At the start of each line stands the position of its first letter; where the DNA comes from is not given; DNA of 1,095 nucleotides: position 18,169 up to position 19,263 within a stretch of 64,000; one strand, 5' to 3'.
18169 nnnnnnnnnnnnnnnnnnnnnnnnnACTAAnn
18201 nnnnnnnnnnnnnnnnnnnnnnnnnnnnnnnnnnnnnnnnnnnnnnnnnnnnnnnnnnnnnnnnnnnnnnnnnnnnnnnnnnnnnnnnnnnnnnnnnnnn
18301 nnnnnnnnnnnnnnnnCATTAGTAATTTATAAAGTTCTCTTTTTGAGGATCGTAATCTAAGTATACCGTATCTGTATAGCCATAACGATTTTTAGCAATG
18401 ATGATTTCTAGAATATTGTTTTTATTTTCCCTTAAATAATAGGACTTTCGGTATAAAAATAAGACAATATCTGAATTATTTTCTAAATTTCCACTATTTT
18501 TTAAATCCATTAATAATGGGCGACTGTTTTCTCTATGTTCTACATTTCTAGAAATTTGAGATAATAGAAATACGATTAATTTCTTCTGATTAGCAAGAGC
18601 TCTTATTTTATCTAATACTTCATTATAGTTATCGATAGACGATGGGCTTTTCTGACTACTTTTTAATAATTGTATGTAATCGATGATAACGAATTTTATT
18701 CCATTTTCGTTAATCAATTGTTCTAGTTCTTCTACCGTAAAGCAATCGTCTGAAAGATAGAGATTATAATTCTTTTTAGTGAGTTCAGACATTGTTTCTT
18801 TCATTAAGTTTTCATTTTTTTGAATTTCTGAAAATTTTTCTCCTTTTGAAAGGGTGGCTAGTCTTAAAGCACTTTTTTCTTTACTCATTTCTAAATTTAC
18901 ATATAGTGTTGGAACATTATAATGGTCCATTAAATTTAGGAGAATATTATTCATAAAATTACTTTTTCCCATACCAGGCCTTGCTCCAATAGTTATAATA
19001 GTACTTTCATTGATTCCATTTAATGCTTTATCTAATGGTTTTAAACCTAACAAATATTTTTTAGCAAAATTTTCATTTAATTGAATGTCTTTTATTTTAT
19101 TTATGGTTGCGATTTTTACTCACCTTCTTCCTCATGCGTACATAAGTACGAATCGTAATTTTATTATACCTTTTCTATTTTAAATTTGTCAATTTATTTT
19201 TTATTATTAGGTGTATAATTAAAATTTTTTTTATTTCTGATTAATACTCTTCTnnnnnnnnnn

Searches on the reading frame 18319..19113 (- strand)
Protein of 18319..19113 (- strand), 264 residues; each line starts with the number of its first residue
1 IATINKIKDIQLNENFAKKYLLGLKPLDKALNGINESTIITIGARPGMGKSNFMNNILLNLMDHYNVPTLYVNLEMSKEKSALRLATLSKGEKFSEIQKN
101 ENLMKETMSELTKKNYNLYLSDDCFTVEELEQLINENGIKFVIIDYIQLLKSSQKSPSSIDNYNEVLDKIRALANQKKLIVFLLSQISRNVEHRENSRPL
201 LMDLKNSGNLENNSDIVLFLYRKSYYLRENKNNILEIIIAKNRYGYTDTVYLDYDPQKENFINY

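Call 5: search_protein_families(library=pfam, proteins=[window:18319-19053:-], max_evalue=0.01)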
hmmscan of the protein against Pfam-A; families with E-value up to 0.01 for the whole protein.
window:18319-19053:- (244 aa): 7 families
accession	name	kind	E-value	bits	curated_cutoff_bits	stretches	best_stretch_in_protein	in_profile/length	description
PF03796.21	DnaB_C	-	4.3e-52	177.5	27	1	3-242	5-254/255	DnaB-like helicase C terminal domain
PF06745.19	ATPase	-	2.7e-10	40.4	26.6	1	3-173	4-168/231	KaiC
PF13481.12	AAA_25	-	5.5e-07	29.8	27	1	6-166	21-189/195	AAA domain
PF13401.12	AAA_22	-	1.3e-05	25.9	27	1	17-164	5-120/130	AAA domain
PF20720.3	nSTAND3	-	0.00017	21.7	27.2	0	7-173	7-120/155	Novel STAND NTPase 3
PF01637.24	ATPase_2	-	0.00023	21.5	33.2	1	17-172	20-162/225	ATPase domain predominantly from Archaea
PF13479.12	AAA_24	-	0.00098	19.5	27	0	20-210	5-175/195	AAA domain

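Call 6: search_protein_families(library=padloc, proteins=[window:18319-19053:-], max_evalue=0.01)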
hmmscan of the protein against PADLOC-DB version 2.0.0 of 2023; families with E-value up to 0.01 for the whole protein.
window:18319-19053:- (244 aa): 2 families
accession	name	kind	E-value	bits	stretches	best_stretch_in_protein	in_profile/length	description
PDLC04140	mad8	-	5.5e-09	34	1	13-168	23-167/314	mads_8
PDLC01503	Csm2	-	0.00025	19.3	1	132-200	24-84/116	CAS-III-D; effector_SS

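Call 60: search_solved_structures(query=window:18319-19113:-, max_evalue=0.00001, show_alignments=1)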
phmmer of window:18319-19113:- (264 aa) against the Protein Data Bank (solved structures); distinct sequences matched with E-value up to 0.00001: 13.
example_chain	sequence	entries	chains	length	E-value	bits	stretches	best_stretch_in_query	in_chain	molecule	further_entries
4nmn_A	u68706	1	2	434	1.9e-38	135.7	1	23-263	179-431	Replicative DNA helicase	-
2vye_A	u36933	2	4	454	7.9e-36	127.1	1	22-263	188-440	REPLICATIVE DNA HELICASE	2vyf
2r6a_A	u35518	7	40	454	8e-36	127.1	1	22-263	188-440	Replicative helicase | Replicative DNA helicase DnaB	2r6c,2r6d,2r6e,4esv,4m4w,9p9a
3bh0_A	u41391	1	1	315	2e-31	112.7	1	23-263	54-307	DNAB-LIKE REPLICATIVE HELICASE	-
3bgw_A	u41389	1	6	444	5e-31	111.4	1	23-263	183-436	DNAB-Like Replicative Helicase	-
6kza_A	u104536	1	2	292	8.2e-30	107.4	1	23-264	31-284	Replicative DNA helicase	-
6bbm_A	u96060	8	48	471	3.1e-29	105.5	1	23-264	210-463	Replicative DNA helicase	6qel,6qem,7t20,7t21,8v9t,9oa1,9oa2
7t22_A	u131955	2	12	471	3.2e-29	105.5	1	23-264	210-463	Replicative DNA helicase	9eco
4a1f_A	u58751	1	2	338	1.8e-28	103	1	23-244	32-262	REPLICATIVE DNA HELICASE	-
4zc0_A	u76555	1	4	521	1.9e-27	99.7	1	23-252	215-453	Replicative DNA helicase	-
9dls_A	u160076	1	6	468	9.7e-27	97.4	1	23-264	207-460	Replicative DNA helicase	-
6t66_A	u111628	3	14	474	1e-26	97.3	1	23-264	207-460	Replicative DNA helicase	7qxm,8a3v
2q6t_A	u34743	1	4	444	2e-26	96.4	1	19-256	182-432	DnaB replication fork helicase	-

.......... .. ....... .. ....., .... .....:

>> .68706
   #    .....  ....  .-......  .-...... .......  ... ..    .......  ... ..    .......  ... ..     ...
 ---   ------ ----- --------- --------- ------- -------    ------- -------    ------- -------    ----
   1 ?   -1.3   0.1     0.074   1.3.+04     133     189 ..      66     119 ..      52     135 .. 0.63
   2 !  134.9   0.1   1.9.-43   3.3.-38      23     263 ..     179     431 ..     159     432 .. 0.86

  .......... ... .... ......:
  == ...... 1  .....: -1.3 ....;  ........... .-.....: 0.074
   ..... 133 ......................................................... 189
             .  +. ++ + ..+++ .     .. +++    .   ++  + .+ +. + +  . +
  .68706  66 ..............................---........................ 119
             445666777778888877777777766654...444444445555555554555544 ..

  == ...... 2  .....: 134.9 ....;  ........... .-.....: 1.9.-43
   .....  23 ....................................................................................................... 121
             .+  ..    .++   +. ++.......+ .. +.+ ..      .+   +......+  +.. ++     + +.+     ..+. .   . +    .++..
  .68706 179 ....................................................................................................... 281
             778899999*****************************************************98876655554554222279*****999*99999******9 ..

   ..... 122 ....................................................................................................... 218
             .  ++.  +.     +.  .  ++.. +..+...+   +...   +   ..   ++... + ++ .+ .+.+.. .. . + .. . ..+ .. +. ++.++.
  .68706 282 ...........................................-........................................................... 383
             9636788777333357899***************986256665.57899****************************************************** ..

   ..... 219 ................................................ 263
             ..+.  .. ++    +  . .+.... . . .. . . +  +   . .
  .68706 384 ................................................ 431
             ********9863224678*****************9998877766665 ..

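Call 61: search_protein_families(library=ncbifam, proteins=[window:18319-19113:-], max_evalue=0.001)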
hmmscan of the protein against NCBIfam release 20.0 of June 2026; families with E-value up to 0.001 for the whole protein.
window:18319-19113:- (264 aa): 17 families
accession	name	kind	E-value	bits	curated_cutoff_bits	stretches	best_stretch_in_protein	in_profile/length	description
TIGR00665.1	DnaB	equivalog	4.1e-52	177.5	385.25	1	4-263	162-432/435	replicative DNA helicase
TIGR03600.1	phage_DnaB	exception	2.8e-41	141.9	498.65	1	22-254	179-421/421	phage replicative helicase, DnaB family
NF004384.0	PRK05748.1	equivalog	5.7e-39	133.9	525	1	23-262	189-440/452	replicative DNA helicase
NF006606.0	PRK09165.1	equivalog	1.3e-37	129.5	540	1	22-263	202-486/497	replicative DNA helicase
NF004109.0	PRK05595.1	equivalog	2.2e-37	128.8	737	1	21-263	185-437/444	replicative DNA helicase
NF006306.0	PRK08506.1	equivalog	2.8e-36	125.2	596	1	23-232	178-396/472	replicative DNA helicase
NF004967.0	PRK06321.1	equivalog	1.3e-35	123.3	751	1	26-264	215-465/472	replicative DNA helicase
NF005852.0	PRK07773.1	equivalog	1.8e-35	122.5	780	2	3-212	183-401/886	replicative DNA helicase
NF005369.0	PRK06904.1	equivalog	2.4e-32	112.3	809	1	3-264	187-464/474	replicative DNA helicase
NF005945.0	PRK08006.1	equivalog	8.3e-32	110.6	898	1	23-264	210-463/471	replicative DNA helicase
NF040583.1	dnaB_SPI-7_type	exception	1.3e-30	106.8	655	1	23-263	180-433/434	SPI-7-type island replicative DNA helicase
NF005240.0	PRK06749.1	subfamily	2.5e-30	105.6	686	1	23-254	172-417/428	replicative DNA helicase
NF006458.0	PRK08840.1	equivalog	3.1e-30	105.3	884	1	23-264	203-456/464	replicative DNA helicase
NF006443.0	PRK08760.1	equivalog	2.1e-28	98.9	741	1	23-256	215-459/476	replicative DNA helicase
NF005424.0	PRK07004.1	equivalog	2.9e-27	95.3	834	1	23-264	199-451/460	replicative DNA helicase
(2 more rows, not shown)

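Call 89: search_dna_similar(query=window:18319-19113:-, collection=phages, mode=protein, max_rows=12)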
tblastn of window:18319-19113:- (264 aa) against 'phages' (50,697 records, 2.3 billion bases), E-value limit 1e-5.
Records with a match: 1188; places in all: 1190; records where one place covers at least 80% of the query: 1091.
Best place of each record, by identity: <60% 1188.
By first word of the organism name: Mycobacterium 284; Staphylococcus 121; Escherichia 96; Salmonella 82; Acinetobacter 63; Stx2a-converting 59; Bacillus 53; Bacteriophage 42; Pseudomonas 41; Streptococcus 31; and 77 more.
By host as written in the record: Mycobacterium smegmatis mc2 155 195; - 165; Mycobacterium smegmatis mc#155 47; Escherichia coli 43; Acinetobacter baumannii 31; Staphylococcus aureus 30; Gordonia terrae 3612 23; Mycobacterium smegmatis mc2155 20; and 334 more.
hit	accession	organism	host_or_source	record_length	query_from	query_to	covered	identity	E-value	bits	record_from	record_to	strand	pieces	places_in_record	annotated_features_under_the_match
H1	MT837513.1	Bacteriophage sp.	human fecal samples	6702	23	263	91%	35.9%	3e-30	124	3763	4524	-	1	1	record has no annotation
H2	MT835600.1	Bacteriophage sp.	human fecal samples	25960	3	263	99%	32.5%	3e-27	115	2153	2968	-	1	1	record has no annotation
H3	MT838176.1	Bacteriophage sp.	human fecal samples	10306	23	263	91%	35.0%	3e-28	118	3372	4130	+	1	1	record has no annotation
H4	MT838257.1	Bacteriophage sp.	human fecal samples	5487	1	254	96%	33.0%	5e-26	112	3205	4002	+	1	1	record has no annotation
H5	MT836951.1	Bacteriophage sp.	human fecal samples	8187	23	263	91%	34.7%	2e-29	122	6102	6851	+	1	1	record has no annotation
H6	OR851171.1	Salmonella phage S.Kent 1-2-1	Salmonella enterica subsp. enterica ...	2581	2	264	100%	31.5%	8e-26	111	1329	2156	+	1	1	record has no annotation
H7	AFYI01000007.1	Salmonella enterica subsp. enterica serovar Infantis str. ...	Homo sapiens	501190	2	264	100%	31.5%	1e-25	111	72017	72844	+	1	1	replicative DNA helicase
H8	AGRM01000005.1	Salmonella enterica subsp. houtenae str. ATCC BAA-1581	Homo sapiens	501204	2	264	100%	31.5%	1e-25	111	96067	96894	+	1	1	replicative DNA helicase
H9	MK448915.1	Streptococcus phage Javan350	Streptococcus oralis AZ_3a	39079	23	261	91%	34.6%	1e-26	114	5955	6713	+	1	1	replicative DNA helicase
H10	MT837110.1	Bacteriophage sp.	human fecal samples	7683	23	263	91%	34.3%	1e-25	110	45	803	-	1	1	record has no annotation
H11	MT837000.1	Bacteriophage sp.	human fecal samples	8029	23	263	91%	34.1%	3e-28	118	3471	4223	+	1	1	record has no annotation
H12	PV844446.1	Bacillus phage 279BB001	Bacillus subtilis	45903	23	263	91%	33.9%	3e-26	112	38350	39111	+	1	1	DnaB-like replicative helicase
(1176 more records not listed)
